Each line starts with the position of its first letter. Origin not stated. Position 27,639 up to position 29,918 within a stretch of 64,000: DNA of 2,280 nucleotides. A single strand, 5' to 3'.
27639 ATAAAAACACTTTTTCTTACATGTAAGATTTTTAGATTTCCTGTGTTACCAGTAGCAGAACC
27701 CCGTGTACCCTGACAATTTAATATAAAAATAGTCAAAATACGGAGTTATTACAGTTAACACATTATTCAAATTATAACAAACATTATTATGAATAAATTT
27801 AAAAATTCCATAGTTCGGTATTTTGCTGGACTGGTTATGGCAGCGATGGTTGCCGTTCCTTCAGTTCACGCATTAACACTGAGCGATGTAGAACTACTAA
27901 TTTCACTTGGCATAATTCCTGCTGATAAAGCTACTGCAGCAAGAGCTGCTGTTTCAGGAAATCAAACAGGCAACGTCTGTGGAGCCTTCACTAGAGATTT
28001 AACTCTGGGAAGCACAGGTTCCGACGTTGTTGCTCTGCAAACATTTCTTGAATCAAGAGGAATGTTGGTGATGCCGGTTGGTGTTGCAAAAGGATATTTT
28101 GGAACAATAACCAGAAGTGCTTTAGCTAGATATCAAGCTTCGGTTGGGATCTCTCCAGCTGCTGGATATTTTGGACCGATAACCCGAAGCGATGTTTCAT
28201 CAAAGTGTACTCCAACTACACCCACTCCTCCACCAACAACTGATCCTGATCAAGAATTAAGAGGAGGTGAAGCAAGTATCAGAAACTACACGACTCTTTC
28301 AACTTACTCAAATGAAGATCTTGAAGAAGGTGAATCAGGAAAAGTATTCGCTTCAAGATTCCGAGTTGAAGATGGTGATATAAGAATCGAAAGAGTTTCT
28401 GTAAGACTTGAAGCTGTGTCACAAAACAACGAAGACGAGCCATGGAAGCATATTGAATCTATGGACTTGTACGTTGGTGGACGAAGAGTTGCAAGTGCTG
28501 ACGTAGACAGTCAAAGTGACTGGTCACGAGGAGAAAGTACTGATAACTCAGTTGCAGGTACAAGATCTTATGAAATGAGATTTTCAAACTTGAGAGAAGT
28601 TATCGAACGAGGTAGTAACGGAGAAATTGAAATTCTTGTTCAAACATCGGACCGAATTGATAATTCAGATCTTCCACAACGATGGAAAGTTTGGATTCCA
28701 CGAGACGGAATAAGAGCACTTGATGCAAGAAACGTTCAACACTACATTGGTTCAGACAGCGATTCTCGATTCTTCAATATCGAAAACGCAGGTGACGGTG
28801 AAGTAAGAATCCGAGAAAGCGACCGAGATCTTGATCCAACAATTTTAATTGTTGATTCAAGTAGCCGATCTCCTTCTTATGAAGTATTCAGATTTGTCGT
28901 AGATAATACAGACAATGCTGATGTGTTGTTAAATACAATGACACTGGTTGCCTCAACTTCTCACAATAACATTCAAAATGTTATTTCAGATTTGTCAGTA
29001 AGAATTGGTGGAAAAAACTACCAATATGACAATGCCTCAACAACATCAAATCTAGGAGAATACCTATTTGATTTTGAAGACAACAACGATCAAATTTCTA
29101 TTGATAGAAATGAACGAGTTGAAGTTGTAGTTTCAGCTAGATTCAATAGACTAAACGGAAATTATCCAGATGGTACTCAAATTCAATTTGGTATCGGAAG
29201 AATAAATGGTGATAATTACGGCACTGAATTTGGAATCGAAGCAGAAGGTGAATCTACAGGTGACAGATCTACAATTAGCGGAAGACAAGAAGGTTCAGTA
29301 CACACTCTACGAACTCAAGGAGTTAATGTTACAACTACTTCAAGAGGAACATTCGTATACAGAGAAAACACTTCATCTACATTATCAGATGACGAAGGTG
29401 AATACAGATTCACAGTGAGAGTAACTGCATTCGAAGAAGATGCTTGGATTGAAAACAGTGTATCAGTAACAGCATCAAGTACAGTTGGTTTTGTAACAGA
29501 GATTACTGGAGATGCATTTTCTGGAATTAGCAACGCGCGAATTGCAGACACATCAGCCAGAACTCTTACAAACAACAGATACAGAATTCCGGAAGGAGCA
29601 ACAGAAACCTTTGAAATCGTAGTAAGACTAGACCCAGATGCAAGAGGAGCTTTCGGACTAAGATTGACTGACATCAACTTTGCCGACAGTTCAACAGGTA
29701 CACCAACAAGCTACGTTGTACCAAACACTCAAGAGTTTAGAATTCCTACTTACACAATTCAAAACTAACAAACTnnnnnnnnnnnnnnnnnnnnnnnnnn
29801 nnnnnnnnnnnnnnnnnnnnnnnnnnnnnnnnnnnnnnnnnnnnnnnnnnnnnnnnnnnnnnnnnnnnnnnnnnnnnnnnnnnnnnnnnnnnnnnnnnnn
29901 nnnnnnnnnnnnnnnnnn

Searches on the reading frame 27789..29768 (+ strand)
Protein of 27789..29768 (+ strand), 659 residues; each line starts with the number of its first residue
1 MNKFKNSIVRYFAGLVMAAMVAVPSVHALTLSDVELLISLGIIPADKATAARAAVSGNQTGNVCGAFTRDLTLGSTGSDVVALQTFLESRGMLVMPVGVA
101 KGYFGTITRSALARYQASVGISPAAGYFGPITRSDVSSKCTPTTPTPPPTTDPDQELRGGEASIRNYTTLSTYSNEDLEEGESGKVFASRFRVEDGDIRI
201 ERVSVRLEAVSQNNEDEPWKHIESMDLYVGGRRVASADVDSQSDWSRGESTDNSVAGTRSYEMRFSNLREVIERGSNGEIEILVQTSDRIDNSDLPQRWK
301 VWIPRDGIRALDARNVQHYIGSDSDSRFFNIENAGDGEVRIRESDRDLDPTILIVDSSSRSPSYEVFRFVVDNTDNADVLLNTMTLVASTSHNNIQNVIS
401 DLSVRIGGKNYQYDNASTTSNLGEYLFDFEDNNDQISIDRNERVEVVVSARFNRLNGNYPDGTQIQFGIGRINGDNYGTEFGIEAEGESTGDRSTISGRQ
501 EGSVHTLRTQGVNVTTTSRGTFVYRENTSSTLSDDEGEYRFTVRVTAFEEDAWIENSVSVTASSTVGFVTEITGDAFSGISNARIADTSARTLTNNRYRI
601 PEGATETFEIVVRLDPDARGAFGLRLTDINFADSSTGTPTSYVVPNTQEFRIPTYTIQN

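Call 110: search_protein_families(library=pfam, proteins=[window:27789-29768:+], max_evalue=0.001)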
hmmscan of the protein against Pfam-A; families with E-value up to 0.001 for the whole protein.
window:27789-29768:+ (659 aa): 1 family
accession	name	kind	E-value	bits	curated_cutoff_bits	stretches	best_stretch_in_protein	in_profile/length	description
PF01471.23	PG_binding_1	-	5.3e-07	30.2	23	1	76-132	1-53/57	Putative peptidoglycan binding domain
